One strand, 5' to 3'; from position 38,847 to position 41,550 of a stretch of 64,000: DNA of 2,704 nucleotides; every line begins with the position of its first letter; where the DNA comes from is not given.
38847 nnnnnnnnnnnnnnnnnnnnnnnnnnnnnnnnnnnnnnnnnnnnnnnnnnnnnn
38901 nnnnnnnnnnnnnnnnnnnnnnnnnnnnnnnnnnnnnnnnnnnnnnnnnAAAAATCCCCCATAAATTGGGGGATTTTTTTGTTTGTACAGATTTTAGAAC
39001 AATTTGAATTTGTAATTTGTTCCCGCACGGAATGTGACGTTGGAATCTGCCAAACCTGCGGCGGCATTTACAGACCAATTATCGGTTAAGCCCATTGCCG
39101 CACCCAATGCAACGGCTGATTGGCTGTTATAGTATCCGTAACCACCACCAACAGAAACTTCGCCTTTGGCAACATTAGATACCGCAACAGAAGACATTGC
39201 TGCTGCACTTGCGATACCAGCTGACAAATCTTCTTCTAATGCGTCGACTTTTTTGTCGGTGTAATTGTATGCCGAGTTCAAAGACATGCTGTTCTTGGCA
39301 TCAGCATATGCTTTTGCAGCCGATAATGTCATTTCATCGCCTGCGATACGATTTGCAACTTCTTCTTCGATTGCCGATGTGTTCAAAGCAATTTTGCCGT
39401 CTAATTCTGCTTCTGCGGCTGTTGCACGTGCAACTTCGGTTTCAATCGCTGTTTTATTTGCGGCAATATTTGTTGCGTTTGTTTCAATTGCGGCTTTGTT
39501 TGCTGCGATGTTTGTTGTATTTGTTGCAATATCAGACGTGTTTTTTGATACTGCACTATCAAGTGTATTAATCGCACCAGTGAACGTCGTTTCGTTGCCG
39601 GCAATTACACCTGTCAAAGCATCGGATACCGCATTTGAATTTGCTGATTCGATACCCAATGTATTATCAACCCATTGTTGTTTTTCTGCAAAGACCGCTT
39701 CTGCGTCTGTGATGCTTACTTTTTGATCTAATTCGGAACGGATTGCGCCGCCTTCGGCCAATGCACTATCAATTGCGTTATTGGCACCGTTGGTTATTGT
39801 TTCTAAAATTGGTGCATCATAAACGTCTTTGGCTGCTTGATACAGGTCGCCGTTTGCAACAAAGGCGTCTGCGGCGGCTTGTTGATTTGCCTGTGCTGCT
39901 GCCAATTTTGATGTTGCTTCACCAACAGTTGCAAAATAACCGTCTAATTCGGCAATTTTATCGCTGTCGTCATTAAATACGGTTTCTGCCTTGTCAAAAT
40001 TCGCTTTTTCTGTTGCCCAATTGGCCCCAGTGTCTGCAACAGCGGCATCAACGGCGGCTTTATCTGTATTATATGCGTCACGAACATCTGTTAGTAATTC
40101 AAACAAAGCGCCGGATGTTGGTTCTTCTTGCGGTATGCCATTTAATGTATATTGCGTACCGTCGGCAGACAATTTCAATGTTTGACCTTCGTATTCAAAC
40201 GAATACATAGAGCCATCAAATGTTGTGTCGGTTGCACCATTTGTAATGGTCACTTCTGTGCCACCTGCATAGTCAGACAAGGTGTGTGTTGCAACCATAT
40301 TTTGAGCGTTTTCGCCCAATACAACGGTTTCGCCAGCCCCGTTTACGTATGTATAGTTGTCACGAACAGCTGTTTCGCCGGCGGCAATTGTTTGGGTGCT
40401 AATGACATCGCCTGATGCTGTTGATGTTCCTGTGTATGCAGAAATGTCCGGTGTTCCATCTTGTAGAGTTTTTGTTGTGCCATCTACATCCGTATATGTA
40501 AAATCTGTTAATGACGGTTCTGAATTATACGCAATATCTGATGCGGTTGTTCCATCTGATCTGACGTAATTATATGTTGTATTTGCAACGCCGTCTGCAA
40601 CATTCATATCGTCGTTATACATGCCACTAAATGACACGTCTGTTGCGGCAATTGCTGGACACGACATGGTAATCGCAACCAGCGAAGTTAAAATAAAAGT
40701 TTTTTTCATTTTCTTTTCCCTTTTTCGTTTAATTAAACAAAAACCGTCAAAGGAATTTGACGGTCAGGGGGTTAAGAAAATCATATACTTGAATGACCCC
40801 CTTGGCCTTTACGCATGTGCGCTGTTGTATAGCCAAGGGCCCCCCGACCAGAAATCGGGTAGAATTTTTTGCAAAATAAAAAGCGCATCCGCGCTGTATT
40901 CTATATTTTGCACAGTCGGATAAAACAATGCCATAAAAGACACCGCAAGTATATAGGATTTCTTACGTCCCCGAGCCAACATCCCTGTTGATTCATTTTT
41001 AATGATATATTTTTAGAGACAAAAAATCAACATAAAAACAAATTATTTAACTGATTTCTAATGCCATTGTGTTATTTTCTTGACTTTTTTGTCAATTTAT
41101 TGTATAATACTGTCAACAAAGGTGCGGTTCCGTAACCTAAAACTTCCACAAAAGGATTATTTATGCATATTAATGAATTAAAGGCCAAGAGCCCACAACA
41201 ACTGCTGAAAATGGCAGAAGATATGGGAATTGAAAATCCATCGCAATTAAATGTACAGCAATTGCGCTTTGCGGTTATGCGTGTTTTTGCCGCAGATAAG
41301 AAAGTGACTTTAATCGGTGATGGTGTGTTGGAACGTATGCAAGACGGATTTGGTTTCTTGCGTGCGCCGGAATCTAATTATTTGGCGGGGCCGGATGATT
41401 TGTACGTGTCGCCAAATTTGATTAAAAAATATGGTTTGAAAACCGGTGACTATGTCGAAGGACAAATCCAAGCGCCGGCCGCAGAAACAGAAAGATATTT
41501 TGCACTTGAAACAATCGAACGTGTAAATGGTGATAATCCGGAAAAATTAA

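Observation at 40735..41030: Leader/ncRNA copy B upstream of the trimeric autotransporter gene, with an extra internal terminator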

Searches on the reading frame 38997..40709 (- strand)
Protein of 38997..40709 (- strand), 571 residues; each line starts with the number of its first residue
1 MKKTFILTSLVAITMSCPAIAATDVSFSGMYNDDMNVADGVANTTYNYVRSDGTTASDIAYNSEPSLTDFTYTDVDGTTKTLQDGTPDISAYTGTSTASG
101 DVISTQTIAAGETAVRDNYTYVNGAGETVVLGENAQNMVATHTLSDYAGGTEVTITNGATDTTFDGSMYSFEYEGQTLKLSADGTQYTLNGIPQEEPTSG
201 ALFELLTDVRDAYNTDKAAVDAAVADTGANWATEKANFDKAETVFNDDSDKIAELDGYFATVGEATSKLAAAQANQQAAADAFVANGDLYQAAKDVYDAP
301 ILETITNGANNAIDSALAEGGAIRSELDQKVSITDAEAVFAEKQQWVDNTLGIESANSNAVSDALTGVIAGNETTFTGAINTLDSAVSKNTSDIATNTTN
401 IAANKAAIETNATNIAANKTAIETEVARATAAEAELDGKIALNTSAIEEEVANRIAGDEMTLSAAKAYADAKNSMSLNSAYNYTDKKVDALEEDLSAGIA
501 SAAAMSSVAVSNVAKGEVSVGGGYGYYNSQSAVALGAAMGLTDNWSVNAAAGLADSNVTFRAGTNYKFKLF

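Call 82: search_protein_families(library=pfam, proteins=[window:38997-40709:-], max_evalue=0.01)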
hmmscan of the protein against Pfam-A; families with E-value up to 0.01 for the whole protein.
window:38997-40709:- (571 aa): 1 family
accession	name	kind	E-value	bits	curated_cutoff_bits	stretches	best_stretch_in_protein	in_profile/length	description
PF03895.21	YadA_anchor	-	1.1e-10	41.9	22.7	1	514-568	5-60/60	YadA-like membrane anchor domain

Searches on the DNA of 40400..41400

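Call 6: search_rna_families(source=window, start=40400, end=41400, threshold=evalue, max_evalue=10, show_alignments=3)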
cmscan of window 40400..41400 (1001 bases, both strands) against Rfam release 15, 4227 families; matches with E-value up to 10: 6.
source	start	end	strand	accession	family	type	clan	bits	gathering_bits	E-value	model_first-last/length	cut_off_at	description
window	40754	40849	-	RF02221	sRNA-Xcc1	Gene; sRNA;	-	38.3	53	6.1e-05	1-87/87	no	sRNA-Xcc1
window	41151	41239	+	RF01871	MALAT1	Gene; lncRNA;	-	20.3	70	5.9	1-95/95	no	Metastasis associated lung adenocarcinoma transcript 1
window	40729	40825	-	RF00557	L10_leader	Cis-reg; leader;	-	18.1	44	2.4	25-138/138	no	Ribosomal protein L10 leader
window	40686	40799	-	RF02029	sraA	Gene; sRNA;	-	17.5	56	10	1-95/95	no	sraA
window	40856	40904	+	RF02427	SpF10_sRNA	Gene; sRNA;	-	15.7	60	9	1-57/57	no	Streptococcus sRNA SpF10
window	40656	40743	-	RF01478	rli47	Gene; sRNA;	-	9.8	200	5.6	1-508/508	no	Listeria sRNA rli47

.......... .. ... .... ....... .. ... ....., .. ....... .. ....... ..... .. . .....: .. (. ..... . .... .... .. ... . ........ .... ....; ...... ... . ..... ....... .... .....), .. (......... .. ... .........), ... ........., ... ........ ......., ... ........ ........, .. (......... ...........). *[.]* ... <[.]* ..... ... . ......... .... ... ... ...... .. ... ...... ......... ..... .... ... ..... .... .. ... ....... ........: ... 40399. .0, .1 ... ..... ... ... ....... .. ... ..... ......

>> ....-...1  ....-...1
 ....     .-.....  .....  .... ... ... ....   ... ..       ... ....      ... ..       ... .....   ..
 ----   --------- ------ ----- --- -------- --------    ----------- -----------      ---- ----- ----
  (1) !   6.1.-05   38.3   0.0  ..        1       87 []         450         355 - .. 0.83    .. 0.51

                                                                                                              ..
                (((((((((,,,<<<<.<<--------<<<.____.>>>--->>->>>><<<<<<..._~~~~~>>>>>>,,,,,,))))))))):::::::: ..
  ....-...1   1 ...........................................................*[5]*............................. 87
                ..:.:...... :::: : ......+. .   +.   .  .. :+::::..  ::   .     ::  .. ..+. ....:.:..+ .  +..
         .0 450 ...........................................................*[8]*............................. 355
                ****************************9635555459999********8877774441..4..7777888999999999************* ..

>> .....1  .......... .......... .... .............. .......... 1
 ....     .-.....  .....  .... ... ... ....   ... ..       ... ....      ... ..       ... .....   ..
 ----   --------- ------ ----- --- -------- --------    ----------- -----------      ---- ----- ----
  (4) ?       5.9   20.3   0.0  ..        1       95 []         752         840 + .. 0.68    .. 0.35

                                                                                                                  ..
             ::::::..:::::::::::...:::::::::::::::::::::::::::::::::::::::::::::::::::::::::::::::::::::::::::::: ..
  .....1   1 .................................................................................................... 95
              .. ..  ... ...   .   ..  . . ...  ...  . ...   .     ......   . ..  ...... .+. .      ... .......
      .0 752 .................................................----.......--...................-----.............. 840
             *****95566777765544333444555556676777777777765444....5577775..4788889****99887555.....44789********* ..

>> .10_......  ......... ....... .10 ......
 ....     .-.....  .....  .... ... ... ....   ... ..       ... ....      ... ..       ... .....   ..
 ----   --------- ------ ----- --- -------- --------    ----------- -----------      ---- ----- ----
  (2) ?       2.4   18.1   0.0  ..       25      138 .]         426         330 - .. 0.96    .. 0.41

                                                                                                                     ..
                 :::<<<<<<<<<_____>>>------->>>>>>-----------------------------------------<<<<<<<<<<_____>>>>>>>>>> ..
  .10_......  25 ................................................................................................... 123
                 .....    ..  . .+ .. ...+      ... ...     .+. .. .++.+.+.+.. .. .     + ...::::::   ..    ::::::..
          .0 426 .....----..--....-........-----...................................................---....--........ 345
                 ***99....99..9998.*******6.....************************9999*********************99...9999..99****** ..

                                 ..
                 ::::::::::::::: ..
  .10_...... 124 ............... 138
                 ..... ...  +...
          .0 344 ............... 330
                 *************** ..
